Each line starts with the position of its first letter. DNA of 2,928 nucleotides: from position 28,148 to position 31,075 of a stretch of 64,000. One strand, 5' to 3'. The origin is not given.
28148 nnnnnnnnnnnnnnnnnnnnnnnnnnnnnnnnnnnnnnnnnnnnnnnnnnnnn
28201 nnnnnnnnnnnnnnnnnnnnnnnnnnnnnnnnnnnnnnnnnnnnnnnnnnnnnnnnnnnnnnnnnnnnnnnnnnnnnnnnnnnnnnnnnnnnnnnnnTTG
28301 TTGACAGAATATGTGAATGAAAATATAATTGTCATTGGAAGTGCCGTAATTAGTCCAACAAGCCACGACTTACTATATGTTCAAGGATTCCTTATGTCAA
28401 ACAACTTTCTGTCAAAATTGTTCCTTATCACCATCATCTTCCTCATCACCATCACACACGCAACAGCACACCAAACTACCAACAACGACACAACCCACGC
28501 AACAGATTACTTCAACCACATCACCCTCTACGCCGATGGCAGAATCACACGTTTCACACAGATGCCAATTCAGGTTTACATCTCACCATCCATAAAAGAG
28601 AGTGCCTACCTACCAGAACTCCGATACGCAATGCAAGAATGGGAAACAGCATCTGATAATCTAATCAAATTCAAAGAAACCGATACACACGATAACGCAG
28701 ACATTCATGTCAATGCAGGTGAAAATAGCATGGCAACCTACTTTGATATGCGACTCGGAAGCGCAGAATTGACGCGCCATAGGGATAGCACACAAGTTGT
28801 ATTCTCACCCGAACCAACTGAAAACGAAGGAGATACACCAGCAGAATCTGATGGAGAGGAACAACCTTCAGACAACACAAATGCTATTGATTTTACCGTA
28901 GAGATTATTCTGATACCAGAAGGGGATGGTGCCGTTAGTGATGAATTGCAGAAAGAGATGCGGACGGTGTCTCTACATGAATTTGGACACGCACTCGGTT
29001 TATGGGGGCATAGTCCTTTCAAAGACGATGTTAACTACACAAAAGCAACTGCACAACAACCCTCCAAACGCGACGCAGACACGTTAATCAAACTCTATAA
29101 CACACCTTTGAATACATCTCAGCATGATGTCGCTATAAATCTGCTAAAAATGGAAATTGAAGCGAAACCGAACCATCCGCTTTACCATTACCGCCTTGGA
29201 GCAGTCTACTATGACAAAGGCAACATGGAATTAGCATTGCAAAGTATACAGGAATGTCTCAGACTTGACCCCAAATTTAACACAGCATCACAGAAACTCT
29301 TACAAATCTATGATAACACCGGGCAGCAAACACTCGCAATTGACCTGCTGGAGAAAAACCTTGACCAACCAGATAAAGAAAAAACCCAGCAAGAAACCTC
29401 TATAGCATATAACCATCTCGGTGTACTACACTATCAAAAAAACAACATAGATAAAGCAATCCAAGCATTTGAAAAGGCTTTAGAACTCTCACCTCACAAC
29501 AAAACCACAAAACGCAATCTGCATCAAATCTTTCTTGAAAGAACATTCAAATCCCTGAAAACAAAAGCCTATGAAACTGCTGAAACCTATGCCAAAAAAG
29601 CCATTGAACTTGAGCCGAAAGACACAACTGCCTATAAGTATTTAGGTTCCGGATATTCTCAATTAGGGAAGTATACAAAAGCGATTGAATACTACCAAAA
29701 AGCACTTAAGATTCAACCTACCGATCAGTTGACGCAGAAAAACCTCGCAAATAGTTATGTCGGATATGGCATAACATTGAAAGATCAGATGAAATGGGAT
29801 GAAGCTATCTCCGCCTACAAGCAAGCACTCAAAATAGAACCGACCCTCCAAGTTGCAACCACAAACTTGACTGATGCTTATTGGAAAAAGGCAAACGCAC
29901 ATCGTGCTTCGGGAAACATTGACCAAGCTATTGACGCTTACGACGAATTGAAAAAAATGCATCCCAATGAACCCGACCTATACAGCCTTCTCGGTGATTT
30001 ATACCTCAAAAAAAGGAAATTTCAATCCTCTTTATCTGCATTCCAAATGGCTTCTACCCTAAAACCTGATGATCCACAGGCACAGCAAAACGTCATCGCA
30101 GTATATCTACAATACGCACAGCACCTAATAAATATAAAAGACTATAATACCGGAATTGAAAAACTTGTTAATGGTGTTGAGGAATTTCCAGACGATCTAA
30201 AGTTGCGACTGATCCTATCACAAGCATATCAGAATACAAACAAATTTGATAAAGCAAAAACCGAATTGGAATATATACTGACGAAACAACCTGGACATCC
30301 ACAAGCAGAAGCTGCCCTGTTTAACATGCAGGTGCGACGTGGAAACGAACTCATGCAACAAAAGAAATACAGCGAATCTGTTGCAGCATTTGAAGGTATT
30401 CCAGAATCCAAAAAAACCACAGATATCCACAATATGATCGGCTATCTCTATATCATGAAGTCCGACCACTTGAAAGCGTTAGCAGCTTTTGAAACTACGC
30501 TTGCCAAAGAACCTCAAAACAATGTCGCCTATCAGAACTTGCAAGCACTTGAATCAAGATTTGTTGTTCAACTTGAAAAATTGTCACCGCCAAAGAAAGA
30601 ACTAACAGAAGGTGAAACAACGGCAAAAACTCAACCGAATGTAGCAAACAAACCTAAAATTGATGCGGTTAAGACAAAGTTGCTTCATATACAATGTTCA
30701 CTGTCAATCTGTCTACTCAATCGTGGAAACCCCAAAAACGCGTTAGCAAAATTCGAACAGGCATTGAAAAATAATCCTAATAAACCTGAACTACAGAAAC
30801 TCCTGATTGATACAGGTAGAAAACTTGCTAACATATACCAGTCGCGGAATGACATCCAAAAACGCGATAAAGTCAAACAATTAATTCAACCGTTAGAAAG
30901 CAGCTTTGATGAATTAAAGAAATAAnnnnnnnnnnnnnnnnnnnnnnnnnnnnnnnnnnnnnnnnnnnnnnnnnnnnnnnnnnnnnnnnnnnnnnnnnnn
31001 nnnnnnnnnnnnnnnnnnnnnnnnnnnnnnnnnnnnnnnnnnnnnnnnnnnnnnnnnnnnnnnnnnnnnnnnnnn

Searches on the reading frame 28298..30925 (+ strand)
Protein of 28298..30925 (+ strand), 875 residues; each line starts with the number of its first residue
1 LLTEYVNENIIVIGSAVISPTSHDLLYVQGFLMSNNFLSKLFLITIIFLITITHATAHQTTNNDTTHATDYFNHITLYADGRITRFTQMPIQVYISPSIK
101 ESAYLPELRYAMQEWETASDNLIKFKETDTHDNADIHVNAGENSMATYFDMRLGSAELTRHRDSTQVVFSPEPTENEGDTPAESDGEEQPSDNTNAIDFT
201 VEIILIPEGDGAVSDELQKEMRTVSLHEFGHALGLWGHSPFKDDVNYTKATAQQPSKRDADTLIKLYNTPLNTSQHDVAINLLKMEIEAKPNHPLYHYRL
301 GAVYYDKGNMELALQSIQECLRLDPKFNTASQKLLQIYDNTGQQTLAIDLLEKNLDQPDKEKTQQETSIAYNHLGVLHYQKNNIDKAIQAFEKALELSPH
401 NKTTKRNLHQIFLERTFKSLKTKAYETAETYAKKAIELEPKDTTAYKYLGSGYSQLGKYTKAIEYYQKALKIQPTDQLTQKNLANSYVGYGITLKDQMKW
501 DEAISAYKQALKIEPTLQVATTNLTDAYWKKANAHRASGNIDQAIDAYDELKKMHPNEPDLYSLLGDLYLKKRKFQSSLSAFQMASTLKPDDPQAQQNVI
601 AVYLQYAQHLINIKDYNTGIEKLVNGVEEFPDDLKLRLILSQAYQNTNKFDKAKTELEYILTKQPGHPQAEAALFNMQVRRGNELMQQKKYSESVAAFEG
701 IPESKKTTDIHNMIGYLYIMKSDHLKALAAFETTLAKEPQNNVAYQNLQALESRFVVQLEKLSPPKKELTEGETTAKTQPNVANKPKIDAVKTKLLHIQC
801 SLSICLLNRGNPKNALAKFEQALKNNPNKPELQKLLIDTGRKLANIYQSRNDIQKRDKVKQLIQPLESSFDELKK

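Call 17: search_protein_families(library=pfam, proteins=[window:28298-30925:+], max_evalue=0.001)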
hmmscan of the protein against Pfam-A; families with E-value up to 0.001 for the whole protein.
window:28298-30925:+ (875 aa): 29 families (the best 25 are shown)
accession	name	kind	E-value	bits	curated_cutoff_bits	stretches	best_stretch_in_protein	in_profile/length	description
PF07719.23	TPR_2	-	5.9e-55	179.3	27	3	370-401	3-34/34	Tetratricopeptide repeat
PF00515.34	TPR_1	-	1.4e-52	173.9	27.8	4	445-476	3-34/34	Tetratricopeptide repeat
PF13432.12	TPR_16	-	1.2e-37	128.4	32.7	2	531-593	3-65/65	Tetratricopeptide repeat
PF13428.12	TPR_14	-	1.9e-36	121.2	23.5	2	526-568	2-44/44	Tetratricopeptide repeat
PF13181.12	TPR_8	-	9e-36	119.4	25.7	3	370-401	3-34/34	Tetratricopeptide repeat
PF14559.12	TPR_19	-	8.9e-33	112.9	25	2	537-596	3-62/68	Tetratricopeptide repeat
PF13424.12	TPR_12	-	1.5e-30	105.6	30.1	2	444-513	4-74/77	Tetratricopeptide repeat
PF13414.12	TPR_11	-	8.4e-30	102.6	26.8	3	453-488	4-39/42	TPR repeat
PF13176.12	TPR_7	-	2.7e-24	83.6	27.9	1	449-477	5-35/36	Tetratricopeptide repeat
PF13371.12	TPR_9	-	4.9e-24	84.6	35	0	534-596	4-66/73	Tetratricopeptide repeat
PF23914.1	TPR_CcmH_CycH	-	1.1e-22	81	42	3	371-476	53-154/158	Cytochrome c-type biogenesis protein H TPR domain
PF13174.12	TPR_6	-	9.4e-17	60.9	26.3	1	526-557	1-32/33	Tetratricopeptide repeat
PF13431.12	TPR_17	-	4.4e-14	51.9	24.4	0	432-464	2-34/34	Tetratricopeptide repeat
PF13429.12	TPR_15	-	3.8e-13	49.9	26.2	1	347-485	125-256/280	Tetratricopeptide repeat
PF12895.13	ANAPC3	-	4.3e-13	49.8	27.2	1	423-509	3-81/82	Anaphase-promoting complex, cyclosome, subunit 3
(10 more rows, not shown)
